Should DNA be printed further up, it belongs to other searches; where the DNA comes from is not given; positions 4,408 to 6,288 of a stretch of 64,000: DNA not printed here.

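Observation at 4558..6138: Thioester reductase fused to an SCP2 lipid-carrier domain, in the same operon as a U32 protein (echo of the UbiT-UbiU-UbiV arrangement)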

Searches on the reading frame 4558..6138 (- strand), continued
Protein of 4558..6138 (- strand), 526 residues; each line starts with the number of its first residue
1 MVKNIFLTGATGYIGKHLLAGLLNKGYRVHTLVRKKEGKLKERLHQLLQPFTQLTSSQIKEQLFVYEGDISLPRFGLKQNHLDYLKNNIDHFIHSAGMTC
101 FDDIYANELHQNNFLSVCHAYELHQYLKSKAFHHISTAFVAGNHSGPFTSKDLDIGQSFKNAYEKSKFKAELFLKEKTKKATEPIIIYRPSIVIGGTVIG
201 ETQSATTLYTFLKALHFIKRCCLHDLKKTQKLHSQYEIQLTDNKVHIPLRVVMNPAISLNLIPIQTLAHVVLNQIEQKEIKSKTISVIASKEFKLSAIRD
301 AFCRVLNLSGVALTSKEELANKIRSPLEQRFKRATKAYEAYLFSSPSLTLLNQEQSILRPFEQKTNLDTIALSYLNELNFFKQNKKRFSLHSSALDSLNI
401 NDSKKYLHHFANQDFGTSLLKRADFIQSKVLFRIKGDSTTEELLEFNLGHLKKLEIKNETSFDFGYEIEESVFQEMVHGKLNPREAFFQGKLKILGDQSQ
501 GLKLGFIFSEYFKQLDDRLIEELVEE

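Call 16: search_protein_families(library=ncbifam, proteins=[L001:16280-18334:+, L004:16743-18878:-, L005:11438-13471:+, L001:14985-16307:+, L001:13718-14797:+, L002:16325-17170:+, L001:18331-19095:+, L005:14777-15487:+], max_evalue=0.001)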
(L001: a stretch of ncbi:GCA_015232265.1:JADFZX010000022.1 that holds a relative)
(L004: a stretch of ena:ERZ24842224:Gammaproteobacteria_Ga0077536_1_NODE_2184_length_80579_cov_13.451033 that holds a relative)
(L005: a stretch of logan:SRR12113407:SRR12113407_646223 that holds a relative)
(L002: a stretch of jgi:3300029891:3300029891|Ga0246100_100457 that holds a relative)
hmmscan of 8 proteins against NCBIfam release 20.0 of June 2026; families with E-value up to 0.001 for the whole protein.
L001:16280-18334:+ (684 aa): 4 families
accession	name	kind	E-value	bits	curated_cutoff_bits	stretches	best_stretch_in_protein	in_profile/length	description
NF011996.0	PRK15452.1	equivalog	7.2e-58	196.5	534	3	12-219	3-209/449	prephenate-dependent tRNA uridine(34) hydroxylase TrhP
NF047963.1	quinone_UbiU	equivalog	9.9e-50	169.5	440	3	14-212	1-201/331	ubiquinone anaerobic biosynthesis protein UbiU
NF047965.1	quinone_UbiV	equivalog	1.2e-21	77.5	275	2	55-282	44-263/292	ubiquinone anaerobic biosynthesis protein UbiV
NF011991.0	PRK15447.1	equivalog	2.1e-20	73.3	283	2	377-524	25-172/302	U32 family peptidase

L004:16743-18878:- (711 aa): 4 families
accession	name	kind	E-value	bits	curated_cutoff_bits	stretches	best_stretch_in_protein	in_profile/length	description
NF011996.0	PRK15452.1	equivalog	9.3e-60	202.7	534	3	3-211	3-210/449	prephenate-dependent tRNA uridine(34) hydroxylase TrhP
NF047963.1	quinone_UbiU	equivalog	1.2e-49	169.3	440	2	5-217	1-215/331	ubiquinone anaerobic biosynthesis protein UbiU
NF047965.1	quinone_UbiV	equivalog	1.6e-20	73.8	275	2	45-275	43-265/292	ubiquinone anaerobic biosynthesis protein UbiV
NF011991.0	PRK15447.1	equivalog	3.9e-19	69.2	283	2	46-249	45-248/302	U32 family peptidase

L005:11438-13471:+ (677 aa): 4 families
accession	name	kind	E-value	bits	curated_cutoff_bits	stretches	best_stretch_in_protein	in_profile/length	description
NF011996.0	PRK15452.1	equivalog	4.9e-56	190.4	534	3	1-208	2-208/449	prephenate-dependent tRNA uridine(34) hydroxylase TrhP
NF047963.1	quinone_UbiU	equivalog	1.2e-47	162.7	440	2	4-206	1-205/331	ubiquinone anaerobic biosynthesis protein UbiU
NF047965.1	quinone_UbiV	equivalog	2.1e-21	76.7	275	2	58-273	59-264/292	ubiquinone anaerobic biosynthesis protein UbiV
NF011991.0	PRK15447.1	equivalog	1.2e-20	74.2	283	2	52-251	55-251/302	U32 family peptidase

L001:14985-16307:+ (440 aa): 69 families (the best 25 are shown)
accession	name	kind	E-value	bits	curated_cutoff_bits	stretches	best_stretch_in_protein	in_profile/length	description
NF005993.0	PRK08117.1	subfamily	7.2e-105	351.1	574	1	11-430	5-428/433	aspartate aminotransferase family protein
NF004426.0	PRK05769.1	equivalog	3.5e-103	345.7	552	1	4-425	10-433/441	acetyl ornithine aminotransferase family protein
NF004799.0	PRK06148.1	subfamily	1.2e-92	311.5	1128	1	10-431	584-1010/1015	hypothetical protein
NF002874.0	PRK03244.1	equivalog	1.2e-90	304.2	457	1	25-426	18-389/399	acetylornithine transaminase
TIGR00707.1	argD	subfamily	3.8e-89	299.1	410.05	1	28-427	5-378/381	acetylornithine/succinylornithine family transaminase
NF006228.0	PRK08360.1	equivalog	1.3e-85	287.7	608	1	16-431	8-426/443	aspartate aminotransferase family protein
NF004800.0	PRK06149.1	equivalog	3.1e-81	273.8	973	1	8-432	543-971/972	aminotransferase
NF053554.1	prodigi_MAP_PigE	equivalog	3.4e-78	263.9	850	1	11-374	376-732/837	prodigiosin MAP biosynthesis aminotransferase PigE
TIGR00700.1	GABAtrnsam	equivalog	1.5e-77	261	506.65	1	33-420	16-409/420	4-aminobutyrate--2-oxoglutarate transaminase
NF049939.1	HyAminethphonNHLyPbfA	equivalog_domain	1e-75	254.9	525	1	35-429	46-439/442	(R)-1-hydroxy-2-aminoethylphosphonate ammonia-lyase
NF005692.0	PRK07495.1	equivalog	2e-75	254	724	1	36-426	26-416/425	4-aminobutyrate--2-oxoglutarate transaminase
NF004714.0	PRK06058.1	subfamily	3.3e-75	253.4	639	1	4-425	16-440/447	4-aminobutyrate--2-oxoglutarate transaminase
NF045634.1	LeuMetRace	equivalog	8.1e-75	252.2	800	1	14-426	6-421/432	leucine/methionine racemase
NF002797.0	PRK02936.1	equivalog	1.7e-74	250.9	496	2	206-425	163-373/385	acetylornithine transaminase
NF002325.0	PRK01278.1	subfamily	8.8e-74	248.5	372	2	207-428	172-385/395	acetylornithine transaminase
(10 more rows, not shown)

L001:13718-14797:+ (359 aa): 2 families
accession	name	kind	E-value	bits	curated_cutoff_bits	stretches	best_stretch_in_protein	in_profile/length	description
TIGR01733.1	AA-adenyl-dom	subfamily_domain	0.00013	20.9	317.4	1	185-253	203-271/409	amino acid adenylation domain-containing protein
NF006754.0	PRK09274.1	equivalog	0.00042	18.6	478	0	189-253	259-326/555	fatty acid CoA ligase family protein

L002:16325-17170:+ (281 aa): 0 families

L001:18331-19095:+ (254 aa): 0 families

L005:14777-15487:+ (236 aa): 1 family
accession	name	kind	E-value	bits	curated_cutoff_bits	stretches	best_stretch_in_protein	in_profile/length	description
NF058544.1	IVPilMotSglTMyx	equivalog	0.00017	21.5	300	0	31-80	33-82/210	type IV pili motility protein SglT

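Call 17: search_protein_families(library=pfam, proteins=[L001:16280-18334:+, L004:16743-18878:-, L005:11438-13471:+, L001:9387-10004:+, L005:7121-8668:+, L004:19647-21236:-], max_evalue=0.01)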
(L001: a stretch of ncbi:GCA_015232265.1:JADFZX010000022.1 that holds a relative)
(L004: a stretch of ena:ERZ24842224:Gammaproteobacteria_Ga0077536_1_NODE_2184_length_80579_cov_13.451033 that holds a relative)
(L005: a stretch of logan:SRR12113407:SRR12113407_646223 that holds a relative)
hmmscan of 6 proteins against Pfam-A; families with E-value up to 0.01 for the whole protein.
L001:16280-18334:+ (684 aa): 1 family
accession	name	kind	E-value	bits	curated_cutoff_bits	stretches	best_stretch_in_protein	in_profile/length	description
PF01136.24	Peptidase_U32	-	4e-89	298.3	22.4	2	90-314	4-231/233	Peptidase family U32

L004:16743-18878:- (711 aa): 1 family
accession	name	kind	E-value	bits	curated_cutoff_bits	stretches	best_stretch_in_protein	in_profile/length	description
PF01136.24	Peptidase_U32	-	1.1e-99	332.9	22.4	2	80-305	3-231/233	Peptidase family U32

L005:11438-13471:+ (677 aa): 1 family
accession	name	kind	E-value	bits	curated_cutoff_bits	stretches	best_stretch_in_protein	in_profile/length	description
PF01136.24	Peptidase_U32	-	1.3e-93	313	22.4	2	79-304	3-231/233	Peptidase family U32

L001:9387-10004:+ (205 aa): 0 families

L005:7121-8668:+ (515 aa): 0 families

L004:19647-21236:- (529 aa): 0 families

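Call 34: search_solved_structures(query=window:4558-6138:-, max_evalue=0.001)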
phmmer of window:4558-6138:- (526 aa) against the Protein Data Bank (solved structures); distinct sequences matched with E-value up to 0.001: 17.
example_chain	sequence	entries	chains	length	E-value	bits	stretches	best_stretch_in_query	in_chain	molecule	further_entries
4u7w_A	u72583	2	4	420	2.2e-13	52.8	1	3-201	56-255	MxaA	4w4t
8v1x_A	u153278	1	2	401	9.3e-11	44.1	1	3-215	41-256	Type I polyketide synthase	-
4dqv_A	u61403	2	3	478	1.4e-06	30.3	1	3-198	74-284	PROBABLE PEPTIDE SYNTHETASE NRP (PEPTIDE SYNTHASE) | Peptide synthetase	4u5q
9x29_A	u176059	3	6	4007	2.6e-06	29.4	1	4-214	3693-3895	PKS-NRPS hybrid synthetase psoA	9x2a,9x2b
5msp_A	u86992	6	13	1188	3.5e-06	29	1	2-195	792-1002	Thioester reductase domain-containing protein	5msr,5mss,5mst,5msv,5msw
9x2c_A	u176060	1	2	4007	4.1e-06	28.8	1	4-214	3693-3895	PKS-NRPS hybrid synthetase psoA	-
7eoz_A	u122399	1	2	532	6.5e-05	24.8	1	3-159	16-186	Fatty acyl-CoA reductase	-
4uei_A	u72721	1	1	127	7.3e-05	24.7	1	463-505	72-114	STEROL CARRIER PROTEIN 2/3-OXOACYL-COA THIOLASE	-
1qnd_A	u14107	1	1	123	8.1e-05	24.5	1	464-504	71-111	NONSPECIFIC LIPID-TRANSFER PROTEIN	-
2c0l_B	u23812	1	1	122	8.6e-05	24.4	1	463-504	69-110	NONSPECIFIC LIPID-TRANSFER PROTEIN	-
4f6c_A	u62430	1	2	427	9.7e-05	24.2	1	4-180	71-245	AusA reductase domain protein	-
4f6l_B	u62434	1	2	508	0.00013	23.8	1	4-180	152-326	AusA reductase domain protein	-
8af2_A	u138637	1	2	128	0.00026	22.8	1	466-515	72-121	Enoyl-CoA hydratase 2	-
1c44_A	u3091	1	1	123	0.00047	22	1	467-504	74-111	PROTEIN (STEROL CARRIER PROTEIN 2)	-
6z1w_A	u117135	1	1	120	0.0006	21.6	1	466-513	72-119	Peroxisomal multifunctional enzyme type 2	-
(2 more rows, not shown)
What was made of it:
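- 4561..4971 (-): SCP2 domain, about aa 390-526. PDB SCP2 hits in call 34.
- Checked: PDB sequence hits in aa 463-515 are SCP2 domains (4UEI, 1QND, 2C0L, 1IKT), and hits in aa 3-215 are terminal reductase domains (4U7W MxaA, 8V1X) (call 34).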

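Call 41: search_solved_structures(query=L002:19198-20001:-, max_evalue=0.01)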
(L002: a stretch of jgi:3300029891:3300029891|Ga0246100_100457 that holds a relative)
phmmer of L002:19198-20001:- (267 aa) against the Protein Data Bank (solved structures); distinct sequences matched with E-value up to 0.01: 9.
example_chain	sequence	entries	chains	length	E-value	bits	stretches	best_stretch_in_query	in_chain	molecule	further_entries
2i6e_A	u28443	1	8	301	4.1e-11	45.7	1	9-245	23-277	Hypothetical protein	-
6o9a_A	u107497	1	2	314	5e-11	45.4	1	9-245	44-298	Chorismate dehydratase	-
7ahr_A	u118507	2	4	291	4.8e-08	35.7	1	32-179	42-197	Chorismate dehydratase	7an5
2nxo_A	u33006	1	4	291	4.8e-08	35.7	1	32-179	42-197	Hypothetical protein SCO4506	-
7an7_A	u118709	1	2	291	6.3e-08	35.3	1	32-179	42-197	Chorismate dehydratase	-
7ywc_A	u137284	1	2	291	6.5e-08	35.2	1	33-179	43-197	Chorismate dehydratase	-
7an6_A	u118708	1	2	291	6.9e-08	35.2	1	34-179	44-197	Chorismate dehydratase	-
7an9_A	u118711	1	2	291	8.7e-08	34.8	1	32-178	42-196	Chorismate dehydratase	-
7an8_A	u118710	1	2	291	1.3e-07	34.3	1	32-179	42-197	Chorismate dehydratase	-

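Call 46: search_solved_structures(query=L005:11438-13471:+, max_evalue=0.001, show_alignments=1)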
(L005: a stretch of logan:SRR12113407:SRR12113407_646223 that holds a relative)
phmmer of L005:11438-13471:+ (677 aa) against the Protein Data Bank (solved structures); distinct sequences matched with E-value up to 0.001: 0.

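Call 58: predict_structure(alignment_id=A1)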
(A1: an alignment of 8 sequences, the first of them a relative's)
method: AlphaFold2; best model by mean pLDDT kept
length: 526 residues; sequences in the alignment: 8
mean_pLDDT: 83.6   pTM: 0.82
mean pLDDT of the five models: 83.6, 81.0, 77.2, 76.9, 71.6
residues with pLDDT >= 90: 158; 70-90: 305; 50-70: 50; < 50: 13
segments of 3 or more residues with pLDDT < 50: 200-205, 353-357
pLDDT, mean of each block of 10 residues (from residue 1): 90 89 95 78 81 86 93 93 94 89 84 94 95 79 67 69 86 90 90 73 60 89 84 83 88 85 86 87 82 87 93 87 85 82 73 49 74 79 65 80 85 84 88 86 89 77 92 85 87 91 88 84 77
secondary structure, 60 per line:
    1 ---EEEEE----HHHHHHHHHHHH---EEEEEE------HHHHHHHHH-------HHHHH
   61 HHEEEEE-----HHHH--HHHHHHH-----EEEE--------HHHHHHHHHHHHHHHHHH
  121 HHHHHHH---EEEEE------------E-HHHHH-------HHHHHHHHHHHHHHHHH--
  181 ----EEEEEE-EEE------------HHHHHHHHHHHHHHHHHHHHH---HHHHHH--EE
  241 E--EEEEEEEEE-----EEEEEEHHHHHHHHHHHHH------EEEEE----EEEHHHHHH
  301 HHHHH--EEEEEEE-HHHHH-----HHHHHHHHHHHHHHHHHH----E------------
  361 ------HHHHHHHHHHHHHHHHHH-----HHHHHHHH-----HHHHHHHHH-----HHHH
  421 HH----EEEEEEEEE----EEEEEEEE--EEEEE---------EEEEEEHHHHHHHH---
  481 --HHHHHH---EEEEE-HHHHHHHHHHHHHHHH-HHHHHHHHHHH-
elements in order: E4-8 H13-24 E28-33 H40-48 H56-62 E63-67 H73-76 H79-85 E91-94 H103-127 E131-135 H150-154 H162-178 E185-190 E192-194 H207-227 H231-236 E239-241 E244-252 E258-263 H264-276 E283-287 E292-294 H295-305 E308-314 H316-320 H326-343 H367-384 H390-397 H403-411 H417-422 E427-435 E440-447 E450-454 E464-469 H470-477 H483-488 E492-496 H498-513 H515-525
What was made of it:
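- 4561..4971 (-): Predicted alpha/beta SCP2-like topology in call 58.
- On SCP2 sterol/lipid carrier domain: Only the predicted alpha/beta topology is available (call 58).
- Checked: An AlphaFold2 model (pLDDT 83.6, pTM 0.82) shows helices followed by a five-strand sheet and C-terminal helices in aa 367-526 (call 58).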

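Call 60: fold_search(model_id=the predicted structure, library=pdb)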
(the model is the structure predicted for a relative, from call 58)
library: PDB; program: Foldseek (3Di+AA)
matches with E <= 10: 1991; with E <= 0.001: 1807
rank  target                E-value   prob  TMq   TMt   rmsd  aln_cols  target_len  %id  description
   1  8v1x_A                8.0e-17  1.00  0.52  0.68   5.2       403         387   17  Crystal structure of polyketide synthase (PKS) thioreductase domain from Streptomyces coelicolor (released 2024-11-27)
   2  4u7w_B                8.5e-17  1.00  0.54  0.70   5.6       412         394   17  The crystal structure of the terminal R domain from the myxalamid PKS-NRPS biosynthetic pathway (released 2015-08-12)
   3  4w4t_B                2.5e-16  1.00  0.55  0.72   4.5       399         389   16  The crystal structure of the terminal R domain from the myxalamid PKS-NRPS biosynthetic pathway (released 2015-08-12)
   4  8v1x_B                7.3e-16  1.00  0.51  0.67   5.3       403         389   18  Crystal structure of polyketide synthase (PKS) thioreductase domain from Streptomyces coelicolor (released 2024-11-27)
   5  4u7w_A                8.7e-16  1.00  0.53  0.69   5.5       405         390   18  The crystal structure of the terminal R domain from the myxalamid PKS-NRPS biosynthetic pathway (released 2015-08-12)
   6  4w4t_A                1.8e-15  1.00  0.54  0.70   4.8       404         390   17  The crystal structure of the terminal R domain from the myxalamid PKS-NRPS biosynthetic pathway (released 2015-08-12)
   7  6zl6_A                4.5e-15  1.00  0.49  0.79   4.2       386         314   17  Crystal Structure of UDP-Glucuronic acid 4-epimerase from Bacillus cereus in complex with UDP and NAD (released 2020-07-29)
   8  6zll_A                5.0e-15  1.00  0.50  0.78   4.9       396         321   17  Crystal Structure of UDP-Glucuronic acid 4-epimerase from Bacillus cereus in complex with UDP-Galacturonic acid and NA (released 2020-07-29)
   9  6zlj_A                9.9e-15  1.00  0.48  0.77   4.7       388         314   17  Crystal Structure of UDP-Glucuronic acid 4-epimerase Y149F mutant from Bacillus cereus in complex with UDP-4-DEOXY-4-F (released 2020-07-29)
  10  6wjb_A                1.2e-14  1.00  0.46  0.74   5.0       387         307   16  UDP-GlcNAc C4-epimerase from Pseudomonas protegens in complex with NAD and UDP-GlcNAc (released 2020-07-08)
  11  6wjb_B                1.5e-14  1.00  0.47  0.75   5.0       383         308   16  UDP-GlcNAc C4-epimerase from Pseudomonas protegens in complex with NAD and UDP-GlcNAc (released 2020-07-08)
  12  6wj9_A                1.6e-14  1.00  0.46  0.73   4.9       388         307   16  UDP-GlcNAc C4-epimerase mutant S121A/Y146F from Pseudomonas protegens in complex with UDP-GlcNAc (released 2020-07-08)
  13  6zlk_A                2.0e-14  1.00  0.47  0.74   5.1       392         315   17  Equilibrium Structure of UDP-Glucuronic acid 4-epimerase from Bacillus cereus in complex with UDP-Glucuronic acid/UDP- (released 2020-07-29)
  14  2pzm_A                3.5e-14  1.00  0.45  0.72   5.0       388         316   13  Crystal structure of the Bordetella bronchiseptica enzyme WbmG in complex with NAD and UDP (released 2007-10-02)
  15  6zla_A                3.9e-14  1.00  0.49  0.79   4.8       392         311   16  Crystal Structure of UDP-Glucuronic acid 4-epimerase from Bacillus cereus in complex with NAD (released 2020-07-29)
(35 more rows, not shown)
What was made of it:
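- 4558..6138 (-): TR-SCP2 fusion protein, 526 aa; first gene of the operon. AF2 model in call 58; Foldseek top hits are R domains 8V1X and 4U7W (call 60).
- On Thioester-reductase (terminal R) domain / NAD_binding_4: The top Foldseek hits are 8V1X and 4U7W/4W4T, E about 1e-16 (call 60).
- Closest known: PKS terminal thioester reductase plus omega-transaminase. Same: An R-domain fold (best Foldseek hit 8V1X, call 60) is followed by a class-III aminotransferase, giving carboxyl-level carbon, then aldehyde, then primary amine.
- Checked: Its best Foldseek hits are PKS/NRPS R domains (call 60).
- The best structural match, 8V1X, is a Streptomyces coelicolor PKS thioreductase domain (call 60). NAD_binding_4 is the fatty-acyl reductase family, and the plant FAR structure 7EOZ is among the hits (calls 34, 60).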
